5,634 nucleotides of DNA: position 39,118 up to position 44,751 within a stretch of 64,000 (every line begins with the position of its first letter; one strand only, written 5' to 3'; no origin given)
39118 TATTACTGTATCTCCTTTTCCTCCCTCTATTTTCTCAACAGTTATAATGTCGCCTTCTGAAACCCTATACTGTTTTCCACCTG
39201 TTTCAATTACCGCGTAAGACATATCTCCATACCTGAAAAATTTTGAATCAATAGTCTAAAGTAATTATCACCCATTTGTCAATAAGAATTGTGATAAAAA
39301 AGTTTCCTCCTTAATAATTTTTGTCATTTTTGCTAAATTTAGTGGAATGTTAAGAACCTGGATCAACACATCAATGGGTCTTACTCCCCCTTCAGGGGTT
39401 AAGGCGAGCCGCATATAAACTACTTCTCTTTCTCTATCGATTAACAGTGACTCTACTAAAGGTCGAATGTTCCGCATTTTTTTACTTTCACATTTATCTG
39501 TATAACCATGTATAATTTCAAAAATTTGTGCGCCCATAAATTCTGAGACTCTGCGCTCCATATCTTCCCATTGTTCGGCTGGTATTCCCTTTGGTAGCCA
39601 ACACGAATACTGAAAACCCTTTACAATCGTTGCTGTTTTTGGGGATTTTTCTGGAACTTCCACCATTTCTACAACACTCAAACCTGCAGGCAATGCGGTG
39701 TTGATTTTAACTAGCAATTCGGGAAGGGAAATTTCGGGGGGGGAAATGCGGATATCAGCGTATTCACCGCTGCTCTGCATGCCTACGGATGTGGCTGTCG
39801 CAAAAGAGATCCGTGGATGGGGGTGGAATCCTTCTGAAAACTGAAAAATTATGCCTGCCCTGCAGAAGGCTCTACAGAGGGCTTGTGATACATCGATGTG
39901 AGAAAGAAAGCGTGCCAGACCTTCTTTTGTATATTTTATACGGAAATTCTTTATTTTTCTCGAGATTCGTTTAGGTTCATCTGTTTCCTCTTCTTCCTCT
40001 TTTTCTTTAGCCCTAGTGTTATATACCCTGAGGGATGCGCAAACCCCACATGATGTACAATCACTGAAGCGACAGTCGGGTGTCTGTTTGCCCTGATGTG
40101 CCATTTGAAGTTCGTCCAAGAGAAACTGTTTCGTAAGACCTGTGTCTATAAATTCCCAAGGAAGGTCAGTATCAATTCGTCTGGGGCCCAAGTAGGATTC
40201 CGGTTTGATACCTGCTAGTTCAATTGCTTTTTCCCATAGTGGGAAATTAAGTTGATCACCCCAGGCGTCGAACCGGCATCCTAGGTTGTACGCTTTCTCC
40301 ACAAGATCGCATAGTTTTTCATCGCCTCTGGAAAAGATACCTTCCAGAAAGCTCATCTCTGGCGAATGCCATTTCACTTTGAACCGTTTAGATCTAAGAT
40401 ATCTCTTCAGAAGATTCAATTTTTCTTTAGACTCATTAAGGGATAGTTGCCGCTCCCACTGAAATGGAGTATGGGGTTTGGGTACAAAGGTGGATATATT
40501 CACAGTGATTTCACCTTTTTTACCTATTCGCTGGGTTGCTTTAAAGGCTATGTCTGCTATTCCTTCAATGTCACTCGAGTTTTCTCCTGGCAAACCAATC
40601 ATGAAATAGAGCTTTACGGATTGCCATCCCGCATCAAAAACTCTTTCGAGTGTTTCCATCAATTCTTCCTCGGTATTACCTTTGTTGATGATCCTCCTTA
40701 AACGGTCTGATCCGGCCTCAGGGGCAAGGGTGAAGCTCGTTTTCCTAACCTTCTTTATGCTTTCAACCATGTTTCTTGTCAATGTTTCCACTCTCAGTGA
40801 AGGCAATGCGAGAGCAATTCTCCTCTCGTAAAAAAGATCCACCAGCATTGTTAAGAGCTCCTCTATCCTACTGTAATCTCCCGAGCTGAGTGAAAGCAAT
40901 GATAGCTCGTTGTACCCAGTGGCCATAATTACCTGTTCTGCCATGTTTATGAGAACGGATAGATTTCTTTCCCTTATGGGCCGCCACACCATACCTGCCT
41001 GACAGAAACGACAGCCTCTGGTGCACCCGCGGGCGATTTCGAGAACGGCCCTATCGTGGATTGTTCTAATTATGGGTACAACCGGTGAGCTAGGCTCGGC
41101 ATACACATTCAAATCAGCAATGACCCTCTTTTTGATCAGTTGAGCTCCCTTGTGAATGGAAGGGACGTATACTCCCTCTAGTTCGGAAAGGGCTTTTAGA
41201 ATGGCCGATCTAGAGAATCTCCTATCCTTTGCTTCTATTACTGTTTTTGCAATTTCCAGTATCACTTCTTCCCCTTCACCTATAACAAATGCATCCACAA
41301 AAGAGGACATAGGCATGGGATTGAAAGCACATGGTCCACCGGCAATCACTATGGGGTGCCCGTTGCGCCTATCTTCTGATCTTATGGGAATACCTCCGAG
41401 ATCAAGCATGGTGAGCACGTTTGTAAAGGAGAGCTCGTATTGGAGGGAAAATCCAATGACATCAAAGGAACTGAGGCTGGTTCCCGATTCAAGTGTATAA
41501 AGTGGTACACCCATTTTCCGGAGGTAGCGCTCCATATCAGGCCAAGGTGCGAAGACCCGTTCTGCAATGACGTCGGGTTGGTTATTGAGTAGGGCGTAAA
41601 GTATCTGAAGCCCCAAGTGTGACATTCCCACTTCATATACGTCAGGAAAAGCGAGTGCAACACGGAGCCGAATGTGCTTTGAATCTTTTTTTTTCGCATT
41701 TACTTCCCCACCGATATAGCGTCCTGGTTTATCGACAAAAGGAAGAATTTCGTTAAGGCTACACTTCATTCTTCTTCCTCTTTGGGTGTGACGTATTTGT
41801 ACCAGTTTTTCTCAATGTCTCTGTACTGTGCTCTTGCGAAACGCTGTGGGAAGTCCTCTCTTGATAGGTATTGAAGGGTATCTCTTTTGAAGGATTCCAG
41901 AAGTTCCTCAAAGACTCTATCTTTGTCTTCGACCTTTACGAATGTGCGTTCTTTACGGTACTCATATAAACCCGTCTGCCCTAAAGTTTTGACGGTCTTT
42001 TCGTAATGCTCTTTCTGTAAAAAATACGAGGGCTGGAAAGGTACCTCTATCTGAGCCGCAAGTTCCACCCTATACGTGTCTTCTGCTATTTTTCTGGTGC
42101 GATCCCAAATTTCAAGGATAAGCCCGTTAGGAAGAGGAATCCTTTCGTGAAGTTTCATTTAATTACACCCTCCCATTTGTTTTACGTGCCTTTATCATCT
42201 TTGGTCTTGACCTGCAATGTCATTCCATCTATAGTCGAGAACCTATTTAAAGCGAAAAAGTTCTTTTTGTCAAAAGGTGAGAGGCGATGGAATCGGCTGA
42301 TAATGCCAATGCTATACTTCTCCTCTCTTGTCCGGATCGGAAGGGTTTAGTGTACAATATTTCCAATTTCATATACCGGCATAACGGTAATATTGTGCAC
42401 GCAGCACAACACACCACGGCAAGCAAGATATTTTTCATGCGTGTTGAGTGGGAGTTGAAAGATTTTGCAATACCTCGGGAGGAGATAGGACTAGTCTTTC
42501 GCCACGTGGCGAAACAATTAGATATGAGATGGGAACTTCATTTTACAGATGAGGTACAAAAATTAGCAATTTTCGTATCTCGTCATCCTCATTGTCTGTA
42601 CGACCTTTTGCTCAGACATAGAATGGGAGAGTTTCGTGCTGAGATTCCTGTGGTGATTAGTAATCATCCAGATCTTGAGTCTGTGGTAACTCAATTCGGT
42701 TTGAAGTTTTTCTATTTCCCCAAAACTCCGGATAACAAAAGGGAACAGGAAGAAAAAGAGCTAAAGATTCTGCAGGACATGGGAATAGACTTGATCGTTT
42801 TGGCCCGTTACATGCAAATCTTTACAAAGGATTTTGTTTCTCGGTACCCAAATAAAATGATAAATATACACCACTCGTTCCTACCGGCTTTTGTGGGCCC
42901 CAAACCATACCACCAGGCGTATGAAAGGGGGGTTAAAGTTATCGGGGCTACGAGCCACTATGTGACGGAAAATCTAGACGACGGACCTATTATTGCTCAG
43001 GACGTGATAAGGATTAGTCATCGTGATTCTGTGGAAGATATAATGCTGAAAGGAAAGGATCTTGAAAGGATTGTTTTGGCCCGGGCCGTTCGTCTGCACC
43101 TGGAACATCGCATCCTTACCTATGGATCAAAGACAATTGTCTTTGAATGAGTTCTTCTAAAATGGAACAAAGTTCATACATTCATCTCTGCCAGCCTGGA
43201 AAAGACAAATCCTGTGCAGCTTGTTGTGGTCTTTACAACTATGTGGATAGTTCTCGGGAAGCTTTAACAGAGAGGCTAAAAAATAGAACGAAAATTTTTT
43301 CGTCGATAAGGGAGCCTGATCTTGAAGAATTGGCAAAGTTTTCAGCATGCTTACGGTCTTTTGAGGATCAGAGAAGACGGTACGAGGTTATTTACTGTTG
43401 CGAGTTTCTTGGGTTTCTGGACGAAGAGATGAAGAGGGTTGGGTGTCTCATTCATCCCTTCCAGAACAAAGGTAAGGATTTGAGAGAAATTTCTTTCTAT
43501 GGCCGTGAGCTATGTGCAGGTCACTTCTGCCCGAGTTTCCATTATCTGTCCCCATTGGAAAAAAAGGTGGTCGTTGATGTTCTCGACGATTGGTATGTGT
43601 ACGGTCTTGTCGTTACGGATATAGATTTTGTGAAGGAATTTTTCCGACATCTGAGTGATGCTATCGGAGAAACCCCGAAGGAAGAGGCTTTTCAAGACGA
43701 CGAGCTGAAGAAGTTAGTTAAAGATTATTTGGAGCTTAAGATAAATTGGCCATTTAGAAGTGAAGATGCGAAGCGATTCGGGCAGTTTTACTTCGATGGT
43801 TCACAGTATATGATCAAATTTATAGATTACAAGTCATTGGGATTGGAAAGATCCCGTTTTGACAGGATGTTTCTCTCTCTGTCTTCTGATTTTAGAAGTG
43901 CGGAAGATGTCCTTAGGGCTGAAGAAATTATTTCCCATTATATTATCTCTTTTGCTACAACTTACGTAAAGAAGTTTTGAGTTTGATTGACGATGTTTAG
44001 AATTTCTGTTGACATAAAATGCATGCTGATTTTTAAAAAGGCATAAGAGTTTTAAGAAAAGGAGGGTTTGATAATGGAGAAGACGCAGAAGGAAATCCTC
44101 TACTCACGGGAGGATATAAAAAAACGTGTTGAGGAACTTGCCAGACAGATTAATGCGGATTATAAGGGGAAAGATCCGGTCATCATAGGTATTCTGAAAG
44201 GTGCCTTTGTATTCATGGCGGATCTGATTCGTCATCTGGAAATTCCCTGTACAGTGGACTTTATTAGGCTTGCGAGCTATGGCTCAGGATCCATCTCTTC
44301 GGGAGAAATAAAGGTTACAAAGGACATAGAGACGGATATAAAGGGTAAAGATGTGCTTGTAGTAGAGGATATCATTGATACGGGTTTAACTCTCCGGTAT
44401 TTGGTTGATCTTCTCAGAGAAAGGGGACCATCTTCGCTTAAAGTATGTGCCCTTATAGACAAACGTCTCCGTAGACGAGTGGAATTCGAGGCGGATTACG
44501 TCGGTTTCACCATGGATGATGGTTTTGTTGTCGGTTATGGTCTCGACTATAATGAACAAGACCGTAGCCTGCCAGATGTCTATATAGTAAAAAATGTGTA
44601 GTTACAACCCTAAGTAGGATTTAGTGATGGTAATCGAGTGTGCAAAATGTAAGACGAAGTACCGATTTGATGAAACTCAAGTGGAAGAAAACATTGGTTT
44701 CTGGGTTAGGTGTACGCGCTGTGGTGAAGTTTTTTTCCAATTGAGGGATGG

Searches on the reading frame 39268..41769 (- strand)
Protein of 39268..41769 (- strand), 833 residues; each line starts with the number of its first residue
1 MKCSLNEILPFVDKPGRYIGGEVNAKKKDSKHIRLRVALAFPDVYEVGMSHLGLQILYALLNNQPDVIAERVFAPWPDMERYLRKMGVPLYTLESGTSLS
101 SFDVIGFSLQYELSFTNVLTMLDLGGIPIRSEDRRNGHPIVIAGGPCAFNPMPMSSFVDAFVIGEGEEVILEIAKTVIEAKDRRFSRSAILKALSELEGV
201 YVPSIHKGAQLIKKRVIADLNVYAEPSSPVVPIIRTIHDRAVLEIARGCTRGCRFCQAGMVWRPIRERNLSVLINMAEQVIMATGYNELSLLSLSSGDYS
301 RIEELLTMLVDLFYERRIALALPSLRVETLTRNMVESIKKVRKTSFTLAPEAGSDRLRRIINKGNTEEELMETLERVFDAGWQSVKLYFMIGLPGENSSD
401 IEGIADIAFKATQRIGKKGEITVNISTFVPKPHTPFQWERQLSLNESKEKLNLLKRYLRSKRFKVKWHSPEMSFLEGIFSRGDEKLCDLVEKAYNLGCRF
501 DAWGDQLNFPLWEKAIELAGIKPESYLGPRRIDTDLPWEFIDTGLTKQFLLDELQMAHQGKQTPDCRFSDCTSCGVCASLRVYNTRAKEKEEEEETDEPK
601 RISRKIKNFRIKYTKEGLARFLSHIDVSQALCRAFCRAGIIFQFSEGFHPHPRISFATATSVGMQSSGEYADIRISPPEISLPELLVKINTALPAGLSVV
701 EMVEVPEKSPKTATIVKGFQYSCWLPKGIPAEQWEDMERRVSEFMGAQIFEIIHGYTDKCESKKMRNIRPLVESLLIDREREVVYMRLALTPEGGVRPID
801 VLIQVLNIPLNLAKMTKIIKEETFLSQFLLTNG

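Call 49: search_protein_families(library=pfam, proteins=[window:39268-41769:-], max_evalue=0.001)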
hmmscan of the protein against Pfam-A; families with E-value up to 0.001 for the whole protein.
window:39268-41769:- (833 aa): 4 families
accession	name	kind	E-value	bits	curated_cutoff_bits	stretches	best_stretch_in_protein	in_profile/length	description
PF19864.5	Radical_SAM_N2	-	2.5e-63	212.5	29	1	53-203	1-151/151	Radical SAM proteins, N-terminal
PF10105.14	DUF2344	-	2.8e-41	141.7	23.8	1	609-798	2-176/176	Uncharacterized protein conserved in bacteria (DUF2344)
PF04055.27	Radical_SAM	-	3.9e-23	82.9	29.5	1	244-406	2-164/166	Radical SAM superfamily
PF02310.24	B12-binding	-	0.00083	19.6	32.1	0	101-173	51-120/121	B12 binding domain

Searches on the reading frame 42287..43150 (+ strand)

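Call 4: search_protein_families(library=pfam, proteins=[window:42287-43150:+], max_evalue=0.01)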
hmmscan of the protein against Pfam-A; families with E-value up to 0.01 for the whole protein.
window:42287-43150:+ (287 aa): 3 families
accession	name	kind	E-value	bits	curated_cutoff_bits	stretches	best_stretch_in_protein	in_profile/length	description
PF00551.24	Formyl_trans_N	-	5.6e-43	147.2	26.1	1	92-268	2-181/181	Formyl transferase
PF01842.31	ACT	-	9e-08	32.2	27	1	10-52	2-46/66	ACT domain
PF13291.12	ACT_4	-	0.00065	20.8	27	1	12-59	10-58/80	ACT domain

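Call 5: search_protein_families(library=ncbifam, proteins=[window:42287-43150:+], max_evalue=0.01)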
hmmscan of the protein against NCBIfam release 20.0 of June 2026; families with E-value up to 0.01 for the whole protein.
window:42287-43150:+ (287 aa): 8 families
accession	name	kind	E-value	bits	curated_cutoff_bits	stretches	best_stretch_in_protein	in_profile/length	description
TIGR00655.1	PurU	equivalog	2.2e-119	398.2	285.95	1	10-286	2-280/280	formyltetrahydrofolate deformylase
NF004684.0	PRK06027.1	subfamily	6.2e-118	393.6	223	1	6-286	4-285/286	formyltetrahydrofolate deformylase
TIGR00639.1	PurN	equivalog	1.9e-34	118.9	150.1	1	92-276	2-189/192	phosphoribosylglycinamide formyltransferase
TIGR00460.1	fmt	equivalog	3.8e-18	65.6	201.5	1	149-259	63-172/315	methionyl-tRNA formyltransferase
NF005414.0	PRK06988.1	equivalog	2.3e-11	43.2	316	1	148-268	61-179/311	formyltransferase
NF005998.1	PRK08125.1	equivalog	7.9e-09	34.4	777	1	160-265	69-174/649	bifunctional UDP-4-amino-4-deoxy-L-arabinose formyltransferase/UDP-glucuronic acid oxidase ArnA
NF005755.0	PRK07579.1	equivalog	3.3e-06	27.1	238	1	168-266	67-162/245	dTDP-4-amino-4,6-dideoxyglucose formyltransferase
NF001220.0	PRK00194.1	equivalog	0.0053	17.1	74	1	9-81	4-75/90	ACT domain-containing protein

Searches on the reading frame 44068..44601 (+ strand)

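Call 4: search_protein_families(library=pfam, proteins=[window:44068-44601:+], max_evalue=0.01)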
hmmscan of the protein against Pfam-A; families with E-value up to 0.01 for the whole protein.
window:44068-44601:+ (177 aa): 1 family
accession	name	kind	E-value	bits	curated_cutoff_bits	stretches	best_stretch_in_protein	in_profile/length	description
PF00156.33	Pribosyltran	-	1.7e-35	122.1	26.3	1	11-161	5-157/158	Phosphoribosyl transferase domain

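Call 5: search_protein_families(library=ncbifam, proteins=[window:44068-44601:+], max_evalue=0.01)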
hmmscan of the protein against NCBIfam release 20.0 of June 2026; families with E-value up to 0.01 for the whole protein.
window:44068-44601:+ (177 aa): 31 families (the best 25 are shown)
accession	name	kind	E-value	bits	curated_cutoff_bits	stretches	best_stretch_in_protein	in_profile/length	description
TIGR01203.1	HGPRTase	equivalog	1.6e-64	216.7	150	1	10-174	1-166/167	hypoxanthine phosphoribosyltransferase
NF006605.0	PRK09162.1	equivalog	2.6e-40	137.8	181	1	7-176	13-182/183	hypoxanthine-guanine phosphoribosyltransferase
NF006613.0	PRK09177.1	equivalog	4.2e-10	39.4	138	1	4-115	4-108/159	xanthine phosphoribosyltransferase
NF003548.0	PRK05205.1-4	equivalog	4.7e-09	36.3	218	1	15-147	10-144/173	bifunctional pyr operon transcriptional regulator/uracil phosphoribosyltransferase PyrR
NF002095.0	PRK00934.1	equivalog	6.5e-09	35.3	296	1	21-128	143-240/287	ribose-phosphate diphosphokinase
NF003549.0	PRK05205.1-5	equivalog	8.1e-09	35.2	138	1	6-147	3-153/182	bifunctional pyr operon transcriptional regulator/uracil phosphoribosyltransferase PyrR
NF003545.0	PRK05205.1-1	equivalog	5.7e-08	32.4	140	1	16-150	5-146/171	bifunctional pyr operon transcriptional regulator/uracil phosphoribosyltransferase PyrR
TIGR01251.1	ribP_PPkin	subfamily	5.9e-08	32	113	1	27-128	152-245/309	ribose-phosphate diphosphokinase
NF003546.0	PRK05205.1-2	equivalog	1.1e-07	31.7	268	1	12-147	7-149/175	bifunctional pyr operon transcriptional regulator/uracil phosphoribosyltransferase PyrR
TIGR01367.1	pyrE_Therm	equivalog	1.2e-07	31.5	150.25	1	11-138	35-150/187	orotate phosphoribosyltransferase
NF002620.0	PRK02277.1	subfamily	1.1e-06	28.5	115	1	89-137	137-185/201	orotate phosphoribosyltransferase-like protein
NF003547.0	PRK05205.1-3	equivalog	4.5e-06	26.6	230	1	80-148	96-164/194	bifunctional pyr operon transcriptional regulator/uracil phosphoribosyltransferase PyrR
NF001097.0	PRK00129.1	equivalog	8.3e-06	25.7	114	1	27-130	62-161/209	uracil phosphoribosyltransferase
NF045507.1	transregGfcR_Halo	equivalog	2.2e-05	24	300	1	89-136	149-196/215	transcriptional regulator GfcR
NF002320.0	PRK01259.1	subfamily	6.5e-05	22.4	297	1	86-128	207-249/316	ribose-phosphate diphosphokinase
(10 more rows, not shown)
